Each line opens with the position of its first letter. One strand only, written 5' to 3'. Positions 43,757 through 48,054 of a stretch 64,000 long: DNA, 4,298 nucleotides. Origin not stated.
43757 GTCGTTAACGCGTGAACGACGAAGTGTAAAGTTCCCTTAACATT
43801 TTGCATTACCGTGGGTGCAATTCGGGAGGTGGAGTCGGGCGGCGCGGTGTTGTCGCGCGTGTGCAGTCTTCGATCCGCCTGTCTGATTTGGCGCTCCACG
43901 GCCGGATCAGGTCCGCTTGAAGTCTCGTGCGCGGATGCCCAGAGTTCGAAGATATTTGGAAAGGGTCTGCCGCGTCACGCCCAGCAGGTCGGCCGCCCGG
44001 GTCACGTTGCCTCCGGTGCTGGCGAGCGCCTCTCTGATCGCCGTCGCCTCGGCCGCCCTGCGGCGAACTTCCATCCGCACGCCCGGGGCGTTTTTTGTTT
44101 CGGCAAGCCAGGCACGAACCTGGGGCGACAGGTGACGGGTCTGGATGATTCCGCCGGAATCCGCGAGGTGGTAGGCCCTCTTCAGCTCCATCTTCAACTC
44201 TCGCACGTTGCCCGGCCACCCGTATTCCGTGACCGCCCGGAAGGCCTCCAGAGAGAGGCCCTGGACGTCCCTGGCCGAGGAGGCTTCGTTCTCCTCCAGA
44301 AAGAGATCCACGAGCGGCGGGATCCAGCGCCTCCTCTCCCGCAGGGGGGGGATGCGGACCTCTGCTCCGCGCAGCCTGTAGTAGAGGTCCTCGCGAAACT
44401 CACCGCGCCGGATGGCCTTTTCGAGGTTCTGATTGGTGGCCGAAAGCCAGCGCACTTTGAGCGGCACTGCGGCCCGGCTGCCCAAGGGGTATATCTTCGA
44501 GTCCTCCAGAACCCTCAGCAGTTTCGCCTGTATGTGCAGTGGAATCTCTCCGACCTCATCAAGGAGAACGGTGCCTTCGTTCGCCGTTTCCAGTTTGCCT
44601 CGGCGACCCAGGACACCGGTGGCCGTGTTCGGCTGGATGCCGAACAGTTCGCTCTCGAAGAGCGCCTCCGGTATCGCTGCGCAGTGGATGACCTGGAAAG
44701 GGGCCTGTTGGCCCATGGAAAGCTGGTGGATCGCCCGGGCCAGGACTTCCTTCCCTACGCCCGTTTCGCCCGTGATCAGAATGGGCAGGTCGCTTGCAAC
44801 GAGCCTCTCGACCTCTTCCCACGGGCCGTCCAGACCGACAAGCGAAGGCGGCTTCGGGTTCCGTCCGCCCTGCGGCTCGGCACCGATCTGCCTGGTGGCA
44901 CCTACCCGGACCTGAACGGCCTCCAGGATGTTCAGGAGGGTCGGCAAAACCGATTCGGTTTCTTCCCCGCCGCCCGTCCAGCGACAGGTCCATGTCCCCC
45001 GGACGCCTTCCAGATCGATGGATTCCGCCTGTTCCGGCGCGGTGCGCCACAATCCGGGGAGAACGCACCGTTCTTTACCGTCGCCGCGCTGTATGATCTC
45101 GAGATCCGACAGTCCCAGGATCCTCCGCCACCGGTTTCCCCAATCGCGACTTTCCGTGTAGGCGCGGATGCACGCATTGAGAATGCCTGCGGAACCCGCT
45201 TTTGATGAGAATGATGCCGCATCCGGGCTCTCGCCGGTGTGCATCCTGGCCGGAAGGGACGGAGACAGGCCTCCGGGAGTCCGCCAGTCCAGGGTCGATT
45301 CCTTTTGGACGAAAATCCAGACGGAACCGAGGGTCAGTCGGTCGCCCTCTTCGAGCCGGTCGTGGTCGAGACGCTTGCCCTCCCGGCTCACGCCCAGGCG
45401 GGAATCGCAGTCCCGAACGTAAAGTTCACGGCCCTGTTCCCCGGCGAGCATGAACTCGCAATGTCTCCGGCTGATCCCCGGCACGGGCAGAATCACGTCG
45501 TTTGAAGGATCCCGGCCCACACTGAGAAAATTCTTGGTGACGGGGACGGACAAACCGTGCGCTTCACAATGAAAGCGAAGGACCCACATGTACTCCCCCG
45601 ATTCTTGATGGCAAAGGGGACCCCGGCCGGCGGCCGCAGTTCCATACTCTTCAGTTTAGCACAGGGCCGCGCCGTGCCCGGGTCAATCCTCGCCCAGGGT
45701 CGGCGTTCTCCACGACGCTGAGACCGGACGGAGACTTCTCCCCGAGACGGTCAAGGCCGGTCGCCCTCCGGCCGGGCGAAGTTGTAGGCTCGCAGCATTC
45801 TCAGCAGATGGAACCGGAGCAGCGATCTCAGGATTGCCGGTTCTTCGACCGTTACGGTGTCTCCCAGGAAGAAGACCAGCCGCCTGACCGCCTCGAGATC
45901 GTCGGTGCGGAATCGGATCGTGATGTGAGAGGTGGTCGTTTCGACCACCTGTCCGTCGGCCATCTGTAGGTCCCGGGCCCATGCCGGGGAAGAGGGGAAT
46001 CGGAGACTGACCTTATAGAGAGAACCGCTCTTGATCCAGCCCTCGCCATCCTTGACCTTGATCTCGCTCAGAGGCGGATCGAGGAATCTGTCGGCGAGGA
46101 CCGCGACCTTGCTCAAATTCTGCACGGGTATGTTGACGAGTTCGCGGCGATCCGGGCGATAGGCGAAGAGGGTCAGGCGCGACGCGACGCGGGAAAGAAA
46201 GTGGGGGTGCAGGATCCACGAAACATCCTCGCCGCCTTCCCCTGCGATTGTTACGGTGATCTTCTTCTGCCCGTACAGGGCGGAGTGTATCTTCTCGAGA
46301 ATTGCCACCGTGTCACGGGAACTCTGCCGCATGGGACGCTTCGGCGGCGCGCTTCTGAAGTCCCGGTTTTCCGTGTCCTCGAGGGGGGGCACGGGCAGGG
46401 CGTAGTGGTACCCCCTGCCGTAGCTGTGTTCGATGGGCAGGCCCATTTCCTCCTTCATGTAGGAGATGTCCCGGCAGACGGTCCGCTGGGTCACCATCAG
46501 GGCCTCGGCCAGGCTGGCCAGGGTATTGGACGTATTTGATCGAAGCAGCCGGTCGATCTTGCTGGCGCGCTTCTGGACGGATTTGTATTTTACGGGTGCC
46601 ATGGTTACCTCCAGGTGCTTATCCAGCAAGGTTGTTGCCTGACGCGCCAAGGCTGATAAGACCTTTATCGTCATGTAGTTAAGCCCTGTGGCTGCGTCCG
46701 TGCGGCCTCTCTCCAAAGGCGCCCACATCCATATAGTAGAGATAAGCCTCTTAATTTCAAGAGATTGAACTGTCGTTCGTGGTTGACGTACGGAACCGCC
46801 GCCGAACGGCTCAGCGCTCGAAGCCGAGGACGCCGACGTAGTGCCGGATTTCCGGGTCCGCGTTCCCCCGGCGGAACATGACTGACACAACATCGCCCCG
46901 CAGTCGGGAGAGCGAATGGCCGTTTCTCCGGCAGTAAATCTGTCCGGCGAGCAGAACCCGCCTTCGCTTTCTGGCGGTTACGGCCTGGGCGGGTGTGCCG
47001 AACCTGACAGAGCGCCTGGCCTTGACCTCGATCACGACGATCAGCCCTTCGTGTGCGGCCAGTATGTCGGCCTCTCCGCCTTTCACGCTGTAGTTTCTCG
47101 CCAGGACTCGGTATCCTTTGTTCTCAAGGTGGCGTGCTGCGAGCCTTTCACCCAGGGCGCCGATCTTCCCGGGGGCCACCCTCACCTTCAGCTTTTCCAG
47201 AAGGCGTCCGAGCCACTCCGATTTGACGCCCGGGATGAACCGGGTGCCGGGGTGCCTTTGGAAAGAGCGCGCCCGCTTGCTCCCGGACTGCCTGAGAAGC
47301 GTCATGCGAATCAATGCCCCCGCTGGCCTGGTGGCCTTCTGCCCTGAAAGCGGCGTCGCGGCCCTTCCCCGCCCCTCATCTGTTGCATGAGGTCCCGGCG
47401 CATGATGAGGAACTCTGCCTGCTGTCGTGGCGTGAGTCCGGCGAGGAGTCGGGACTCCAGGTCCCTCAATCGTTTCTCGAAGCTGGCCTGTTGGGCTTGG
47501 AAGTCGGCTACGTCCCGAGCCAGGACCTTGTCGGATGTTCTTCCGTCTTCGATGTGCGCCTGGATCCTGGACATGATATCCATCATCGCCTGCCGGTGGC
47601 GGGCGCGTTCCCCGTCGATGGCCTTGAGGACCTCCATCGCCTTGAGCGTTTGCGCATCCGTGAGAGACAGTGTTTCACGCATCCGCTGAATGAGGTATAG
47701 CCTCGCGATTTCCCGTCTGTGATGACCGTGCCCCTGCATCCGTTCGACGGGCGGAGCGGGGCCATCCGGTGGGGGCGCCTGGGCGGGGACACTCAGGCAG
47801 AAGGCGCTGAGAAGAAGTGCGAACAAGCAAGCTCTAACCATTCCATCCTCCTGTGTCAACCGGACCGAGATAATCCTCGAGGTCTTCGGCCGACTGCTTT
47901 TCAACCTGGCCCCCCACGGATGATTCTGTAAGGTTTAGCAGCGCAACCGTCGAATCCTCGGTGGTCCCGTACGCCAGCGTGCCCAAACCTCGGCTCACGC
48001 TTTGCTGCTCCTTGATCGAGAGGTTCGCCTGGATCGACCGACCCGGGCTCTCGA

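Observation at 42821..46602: Two paralogous WYL-domain regulators bracketing an FHA / AAA+ / Fis-HTH regulator whose GAFTGA loop is degenerate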

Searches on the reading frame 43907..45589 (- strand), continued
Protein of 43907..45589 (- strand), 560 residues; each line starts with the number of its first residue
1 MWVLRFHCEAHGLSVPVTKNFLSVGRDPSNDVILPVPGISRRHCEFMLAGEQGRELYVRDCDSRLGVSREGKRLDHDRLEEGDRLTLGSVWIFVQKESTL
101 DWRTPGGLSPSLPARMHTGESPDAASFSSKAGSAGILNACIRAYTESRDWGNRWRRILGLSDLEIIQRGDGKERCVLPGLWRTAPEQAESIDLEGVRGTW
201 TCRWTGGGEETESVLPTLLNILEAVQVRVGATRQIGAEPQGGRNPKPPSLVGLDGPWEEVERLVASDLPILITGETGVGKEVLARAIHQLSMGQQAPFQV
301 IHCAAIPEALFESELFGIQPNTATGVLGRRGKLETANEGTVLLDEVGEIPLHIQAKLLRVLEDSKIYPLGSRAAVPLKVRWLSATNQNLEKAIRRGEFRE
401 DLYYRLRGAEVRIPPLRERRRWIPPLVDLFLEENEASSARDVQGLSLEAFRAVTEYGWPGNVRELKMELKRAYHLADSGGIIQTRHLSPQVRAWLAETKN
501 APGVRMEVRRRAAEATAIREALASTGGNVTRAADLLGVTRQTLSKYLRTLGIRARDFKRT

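Call 66: find_encoding_contigs(protein=P0008, flank=6000, max_places=1)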
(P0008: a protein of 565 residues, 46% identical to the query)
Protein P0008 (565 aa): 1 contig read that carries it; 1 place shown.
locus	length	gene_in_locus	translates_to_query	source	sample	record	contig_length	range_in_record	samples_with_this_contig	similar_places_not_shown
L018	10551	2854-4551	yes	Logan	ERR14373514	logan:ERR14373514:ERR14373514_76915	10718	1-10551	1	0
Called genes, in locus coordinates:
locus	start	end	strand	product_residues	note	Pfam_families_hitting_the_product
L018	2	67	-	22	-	?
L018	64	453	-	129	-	PF22296:bAvd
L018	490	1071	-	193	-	PF00570:HRDC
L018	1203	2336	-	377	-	PF03781:FGE-sulfatase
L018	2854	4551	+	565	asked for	PF16697:Yop-YscD_cpl, PF00498:FHA, PF00158:Sigma54_activat, PF14532:Sigma54_activ_2, PF07728:AAA_5 (faint), PF25601:AAA_lid_14, PF02954:HTH_8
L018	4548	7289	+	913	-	PF00069:Pkinase, PF01636:APH (faint), PF07714:PK_Tyr_Ser-Thr, PF17667:Pkinase_fungal (weak)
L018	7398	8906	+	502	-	PF00072:Response_reg, PF13487:HD_5, PF01966:HD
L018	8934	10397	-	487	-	PF00361:Proton_antipo_M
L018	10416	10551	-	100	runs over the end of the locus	?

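Call 67: find_encoding_contigs(protein=P0006, flank=6000, max_places=1)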
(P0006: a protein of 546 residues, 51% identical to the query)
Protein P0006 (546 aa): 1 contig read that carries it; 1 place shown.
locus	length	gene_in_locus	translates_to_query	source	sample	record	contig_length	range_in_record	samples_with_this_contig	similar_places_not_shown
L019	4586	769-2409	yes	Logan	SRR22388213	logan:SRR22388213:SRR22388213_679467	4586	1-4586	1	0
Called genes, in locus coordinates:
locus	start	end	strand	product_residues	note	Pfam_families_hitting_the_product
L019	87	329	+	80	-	-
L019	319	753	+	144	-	PF01850:PIN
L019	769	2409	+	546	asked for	PF16697:Yop-YscD_cpl (weak), PF00498:FHA, PF00158:Sigma54_activat, PF14532:Sigma54_activ_2, PF25601:AAA_lid_14, PF02954:HTH_8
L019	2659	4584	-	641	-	?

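Call 74: search_protein_families(library=padloc, proteins=[window:43907-45589:-], max_evalue=0.001)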
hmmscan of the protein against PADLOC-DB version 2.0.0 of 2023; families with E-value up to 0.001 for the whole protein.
window:43907-45589:- (560 aa): 3 families
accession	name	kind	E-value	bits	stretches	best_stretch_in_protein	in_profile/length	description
PDLC01995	RtcR_PspF2--CARF_AAA_HTH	-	1.4e-85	286.3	1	259-552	182-480/481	-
PDLC01993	RtcR--CARF_AAA_HTH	-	4.2e-42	142.3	1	259-483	195-429/523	-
PDLC01994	RtcR_PspF1--CARF_AAA_HTH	-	1.2e-31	108.3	1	259-548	173-466/468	-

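Call 86: find_encoding_contigs(protein=P0028, flank=4000, max_places=1)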
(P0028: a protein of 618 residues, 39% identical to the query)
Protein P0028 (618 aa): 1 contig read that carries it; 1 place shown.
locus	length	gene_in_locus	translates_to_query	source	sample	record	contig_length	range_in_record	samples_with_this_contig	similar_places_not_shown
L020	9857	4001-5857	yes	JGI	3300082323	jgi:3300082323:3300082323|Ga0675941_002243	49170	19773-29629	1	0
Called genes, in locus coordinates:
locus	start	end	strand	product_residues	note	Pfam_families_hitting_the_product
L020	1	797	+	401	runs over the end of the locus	PF13489:Methyltransf_23, PF07021:MetW, PF08241:Methyltransf_11, PF08242:Methyltransf_12, PF13649:Methyltransf_25, PF13847:Methyltransf_31 (weak)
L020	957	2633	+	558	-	PF03571:Peptidase_M49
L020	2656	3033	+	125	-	PF05635:23S_rRNA_IVP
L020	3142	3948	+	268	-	PF00106:adh_short, PF08659:KR (weak), PF13561:adh_short_C2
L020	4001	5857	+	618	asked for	PF16697:Yop-YscD_cpl, PF00498:FHA, PF00158:Sigma54_activat, PF14532:Sigma54_activ_2, PF25601:AAA_lid_14, PF02954:HTH_8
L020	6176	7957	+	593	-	PF01558:POR, PF01855:POR_N, PF17147:PFOR_II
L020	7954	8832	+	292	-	PF02775:TPP_enzyme_C, PF12367:PFO_beta_C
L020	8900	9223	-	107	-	PF02452:PemK_toxin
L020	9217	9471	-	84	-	PF04014:MazE_antitoxin (weak)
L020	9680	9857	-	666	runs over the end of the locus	PF14312:FG-GAP_2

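Call 87: find_encoding_contigs(protein=P0094, flank=4000, max_places=1)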
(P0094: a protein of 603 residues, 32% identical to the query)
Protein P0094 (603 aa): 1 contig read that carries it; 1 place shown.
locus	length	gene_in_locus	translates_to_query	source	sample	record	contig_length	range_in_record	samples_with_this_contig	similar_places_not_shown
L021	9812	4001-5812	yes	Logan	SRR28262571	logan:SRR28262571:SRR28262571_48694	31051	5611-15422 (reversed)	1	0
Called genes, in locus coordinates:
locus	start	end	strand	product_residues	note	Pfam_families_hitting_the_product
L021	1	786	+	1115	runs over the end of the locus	PF02018:CBM_4_9 (faint), PF00041:fn3 (faint)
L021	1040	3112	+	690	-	PF00069:Pkinase, PF03109:ABC1 (faint), PF07714:PK_Tyr_Ser-Thr, PF06293:Kdo (faint), PF05226:CHASE2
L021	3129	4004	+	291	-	-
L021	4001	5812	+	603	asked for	PF16697:Yop-YscD_cpl, PF00498:FHA, PF00158:Sigma54_activat, PF14532:Sigma54_activ_2, PF25601:AAA_lid_14, PF02954:HTH_8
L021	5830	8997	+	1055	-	PF00515:TPR_1 (faint), PF07719:TPR_2 (faint), PF24885:TPR_NPHP3 (faint), PF17874:TPR_MalT (weak), PF13424:TPR_12, PF17874:TPR_MalT, PF13424:TPR_12, PF12770:CHAT, +3 more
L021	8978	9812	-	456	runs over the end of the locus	-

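Call 93: search_protein_families(library=pfam, proteins=[L002:9733-12480:+, L017:4068-4949:+, L017:1267-2097:+], max_evalue=0.001)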
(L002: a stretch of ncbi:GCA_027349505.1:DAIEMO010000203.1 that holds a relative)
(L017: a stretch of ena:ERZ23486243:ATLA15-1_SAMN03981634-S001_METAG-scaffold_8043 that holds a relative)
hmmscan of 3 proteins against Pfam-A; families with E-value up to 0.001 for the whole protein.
L002:9733-12480:+ (915 aa): 3 families
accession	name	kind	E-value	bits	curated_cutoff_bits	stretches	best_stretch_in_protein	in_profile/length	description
PF00069.31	Pkinase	-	1.2e-46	159.7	31.7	1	49-299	2-254/263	Protein kinase domain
PF07714.23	PK_Tyr_Ser-Thr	-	8e-36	124.1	23.1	1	50-297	3-249/258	Protein tyrosine and serine/threonine kinase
PF14559.12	TPR_19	-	1.7e-05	25.5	25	0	774-825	5-56/68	Tetratricopeptide repeat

L017:4068-4949:+ (293 aa): 1 family
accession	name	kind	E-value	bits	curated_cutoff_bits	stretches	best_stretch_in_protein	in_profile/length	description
PF08279.18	HTH_11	-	8.6e-05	22.8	25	1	13-65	2-54/55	HTH domain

L017:1267-2097:+ (276 aa): 1 family
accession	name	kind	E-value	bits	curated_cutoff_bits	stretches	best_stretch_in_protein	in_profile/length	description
PF25583.1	WCX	-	2.4e-05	25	23.9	1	195-261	3-67/76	WCX domain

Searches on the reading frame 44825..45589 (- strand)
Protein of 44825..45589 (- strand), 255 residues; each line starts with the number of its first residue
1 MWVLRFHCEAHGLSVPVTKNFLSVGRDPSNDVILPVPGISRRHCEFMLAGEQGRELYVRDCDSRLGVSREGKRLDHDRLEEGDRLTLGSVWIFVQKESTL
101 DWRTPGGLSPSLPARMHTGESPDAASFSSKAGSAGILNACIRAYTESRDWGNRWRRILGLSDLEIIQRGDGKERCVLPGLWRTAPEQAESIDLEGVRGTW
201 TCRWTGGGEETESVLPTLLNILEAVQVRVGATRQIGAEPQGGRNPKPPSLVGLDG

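Call 46: predict_structure(alignment_id=A6)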
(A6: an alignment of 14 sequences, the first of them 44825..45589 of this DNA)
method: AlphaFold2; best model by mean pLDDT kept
length: 255 residues; sequences in the alignment: 14
mean_pLDDT: 81.4   pTM: 0.69
mean pLDDT of the five models: 81.4, 80.7, 77.9, 77.7, 76.6
residues with pLDDT >= 90: 111; 70-90: 92; 50-70: 23; < 50: 29
segments of 3 or more residues with pLDDT < 50: 122-128, 234-255
pLDDT, mean of each block of 10 residues (from residue 1): 87 88 96 92 95 91 91 94 90 83 66 80 48 79 84 90 92 90 86 91 90 91 81 45 39 36
secondary structure, 60 per line:
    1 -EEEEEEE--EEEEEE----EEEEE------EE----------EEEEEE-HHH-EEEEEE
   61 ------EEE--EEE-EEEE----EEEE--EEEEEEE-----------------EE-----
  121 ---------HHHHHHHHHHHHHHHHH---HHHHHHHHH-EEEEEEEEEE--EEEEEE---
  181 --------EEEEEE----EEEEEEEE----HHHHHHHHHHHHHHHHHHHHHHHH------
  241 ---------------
elements in order: E2-8 E11-16 E21-25 E44-49 E55-60 E67-69 E72-74 E76-79 E84-87 E90-96 H130-146 H150-158 E160-169 E172-177 E189-194 E199-206 H211-234

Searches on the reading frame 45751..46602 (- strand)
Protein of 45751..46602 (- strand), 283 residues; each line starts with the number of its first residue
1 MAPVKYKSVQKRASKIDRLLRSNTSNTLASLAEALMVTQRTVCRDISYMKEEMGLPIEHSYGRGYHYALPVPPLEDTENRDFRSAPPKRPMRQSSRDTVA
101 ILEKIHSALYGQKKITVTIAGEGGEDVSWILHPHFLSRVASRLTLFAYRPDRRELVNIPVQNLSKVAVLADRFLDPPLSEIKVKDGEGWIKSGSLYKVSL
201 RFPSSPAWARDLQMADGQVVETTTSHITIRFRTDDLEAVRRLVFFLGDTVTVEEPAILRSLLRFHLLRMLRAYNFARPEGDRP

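Call 3: search_protein_families(library=pfam, proteins=[window:45751-46602:-], max_evalue=0.01)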
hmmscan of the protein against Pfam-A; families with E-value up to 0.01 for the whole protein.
window:45751-46602:- (283 aa): 3 families
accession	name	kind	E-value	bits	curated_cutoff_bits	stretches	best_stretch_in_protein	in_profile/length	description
PF08279.18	HTH_11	-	1.1e-08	35.2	25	1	12-65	1-54/55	HTH domain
PF25583.1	WCX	-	6.4e-07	30.1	23.9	1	196-269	3-75/76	WCX domain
PF08220.18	HTH_DeoR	-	0.0023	18.1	21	1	12-52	1-41/57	DeoR-like helix-turn-helix domain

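Call 4: search_protein_families(library=ncbifam, proteins=[window:45751-46602:-], max_evalue=0.01)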
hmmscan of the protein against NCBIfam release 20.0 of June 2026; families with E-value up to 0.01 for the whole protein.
window:45751-46602:- (283 aa): 1 family
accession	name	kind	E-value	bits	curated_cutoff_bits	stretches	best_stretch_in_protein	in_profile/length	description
NF008848.0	PRK11886.1-3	equivalog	0.00033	19.8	362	1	29-81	19-71/319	bifunctional biotin--[acetyl-CoA-carboxylase] ligase/biotin operon repressor BirA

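Call 63: find_related_loci(query=A8, collection=metagenome_contigs, flank=6000)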
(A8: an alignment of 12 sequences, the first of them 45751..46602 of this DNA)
Query A8 (283 aa) in metagenome_contigs; peptide patterns used: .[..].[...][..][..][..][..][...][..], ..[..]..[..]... (x = any residue, [..] = any of these).
102 stretches matched a pattern; 4 encode a relative of the query (tblastn E <= 1e-3); 4 distinct loci.
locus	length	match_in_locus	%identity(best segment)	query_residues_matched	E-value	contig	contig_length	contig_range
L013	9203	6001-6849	91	1-283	3e-175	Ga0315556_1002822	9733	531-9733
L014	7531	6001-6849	91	1-283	3e-175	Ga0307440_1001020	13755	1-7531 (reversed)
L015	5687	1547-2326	41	1-259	2e-58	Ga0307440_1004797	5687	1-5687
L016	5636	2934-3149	40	12-81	6e-8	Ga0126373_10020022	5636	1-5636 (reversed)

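Call 74: search_protein_families(library=padloc, proteins=[window:45751-46602:-], max_evalue=0.001)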
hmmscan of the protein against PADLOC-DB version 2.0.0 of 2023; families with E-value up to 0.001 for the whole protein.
window:45751-46602:- (283 aa): 2 families
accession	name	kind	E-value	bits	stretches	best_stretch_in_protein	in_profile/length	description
PDLC01652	WYL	-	6.4e-12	44.1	1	99-270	17-162/162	"CAS-I,CAS-II,CAS-III,CAS-IV,CAS-V,CAS-VI; associated_signaling"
PDLC01457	WYL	-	4.6e-09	34.2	1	12-67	5-59/229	"CAS-I,CAS-II,CAS-III,CAS-IV,CAS-V,CAS-VI; associated_signaling"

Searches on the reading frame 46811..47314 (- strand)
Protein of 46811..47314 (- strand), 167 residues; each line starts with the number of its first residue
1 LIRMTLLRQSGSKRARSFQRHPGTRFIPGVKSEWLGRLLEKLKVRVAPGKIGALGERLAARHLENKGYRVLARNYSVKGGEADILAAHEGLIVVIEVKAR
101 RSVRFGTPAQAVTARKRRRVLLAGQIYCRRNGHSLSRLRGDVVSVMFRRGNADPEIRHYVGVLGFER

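Call 3: search_protein_families(library=pfam, proteins=[window:46811-47314:-], max_evalue=0.01)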
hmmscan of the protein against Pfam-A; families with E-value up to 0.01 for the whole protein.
window:46811-47314:- (167 aa): 4 families
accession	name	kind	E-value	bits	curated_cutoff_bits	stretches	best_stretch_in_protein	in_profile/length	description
PF02021.23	UPF0102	-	1.8e-23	83.1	23.6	1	55-145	1-80/80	Uncharacterised protein family UPF0102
PF08378.17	NERD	-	2.5e-08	34.8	22.1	1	52-116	2-73/111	Nuclease-related domain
PF01939.22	NucS_C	-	1.3e-05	25.7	24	1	61-102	13-55/124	Endonuclease NucS C-terminal domain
PF01870.24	Hjc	-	0.0017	18.7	21.1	1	56-104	3-53/93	Archaeal holliday junction resolvase (hjc)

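Call 4: search_protein_families(library=ncbifam, proteins=[window:46811-47314:-], max_evalue=0.01)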
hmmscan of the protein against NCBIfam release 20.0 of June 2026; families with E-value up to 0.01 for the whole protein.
window:46811-47314:- (167 aa): 24 families
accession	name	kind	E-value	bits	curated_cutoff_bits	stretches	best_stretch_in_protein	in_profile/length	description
NF009154.0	PRK12497.3-3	equivalog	5.8e-33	113.5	109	1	50-162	11-122/123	YraN family protein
NF011274.0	PRK14681.1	equivalog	1.1e-21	77.3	207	1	46-151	40-148/158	hypothetical protein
NF009153.0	PRK12497.3-1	equivalog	1.6e-20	73.5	171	1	50-162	11-124/125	YraN family protein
NF009150.0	PRK12497.1-3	equivalog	1.6e-20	73.3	81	1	50-145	7-103/118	YraN family protein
NF009151.0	PRK12497.1-5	equivalog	1.7e-20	73.6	124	1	45-149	10-113/126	YraN family protein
NF011268.0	PRK14675.1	equivalog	6.4e-20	71.4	180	1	50-159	11-119/127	hypothetical protein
NF011273.0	PRK14680.1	equivalog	2.1e-17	63.3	199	1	50-159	7-114/134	hypothetical protein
NF011271.0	PRK14678.1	equivalog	1.3e-16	60.7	172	1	50-150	7-105/120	hypothetical protein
TIGR00252.1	TIGR00252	hypoth_equivalog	3.2e-16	59.4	69.05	1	51-146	9-106/123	YraN family protein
NF011280.0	PRK14688.1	equivalog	4e-15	55.9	230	1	51-149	8-106/121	hypothetical protein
NF011272.0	PRK14679.1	equivalog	8.5e-14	51.9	168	1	45-149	12-115/129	hypothetical protein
NF009152.0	PRK12497.2-4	equivalog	2.1e-13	50.3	111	1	50-133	9-90/114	YraN family protein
NF011270.0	PRK14677.1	equivalog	1.7e-12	47.6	124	1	56-145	8-94/108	hypothetical protein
NF011281.0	PRK14689.1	equivalog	1.4e-11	44.5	122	1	50-133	9-91/128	hypothetical protein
NF011277.0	PRK14684.1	equivalog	6.2e-11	42.4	199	1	50-130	7-87/120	hypothetical protein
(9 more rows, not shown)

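Call 74: search_protein_families(library=padloc, proteins=[window:46811-47314:-], max_evalue=0.001)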
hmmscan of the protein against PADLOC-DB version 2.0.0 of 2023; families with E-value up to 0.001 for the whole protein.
window:46811-47314:- (167 aa): 0 families

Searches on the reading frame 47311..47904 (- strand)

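Call 3: search_protein_families(library=pfam, proteins=[window:47311-47904:-], max_evalue=0.01)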
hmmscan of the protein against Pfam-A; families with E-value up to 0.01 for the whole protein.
window:47311-47904:- (197 aa): 0 families

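Call 4: search_protein_families(library=ncbifam, proteins=[window:47311-47904:-], max_evalue=0.01)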
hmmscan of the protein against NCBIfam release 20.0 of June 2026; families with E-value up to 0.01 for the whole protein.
window:47311-47904:- (197 aa): 1 family
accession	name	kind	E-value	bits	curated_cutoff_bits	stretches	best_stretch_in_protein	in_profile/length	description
NF007769.1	PRK10455.1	equivalog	0.00078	19.7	174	1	30-165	13-140/160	ATP-independent periplasmic protein-refolding chaperone Spy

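Call 74: search_protein_families(library=padloc, proteins=[window:47311-47904:-], max_evalue=0.001)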
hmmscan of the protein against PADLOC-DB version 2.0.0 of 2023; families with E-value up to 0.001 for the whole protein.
window:47311-47904:- (197 aa): 0 families
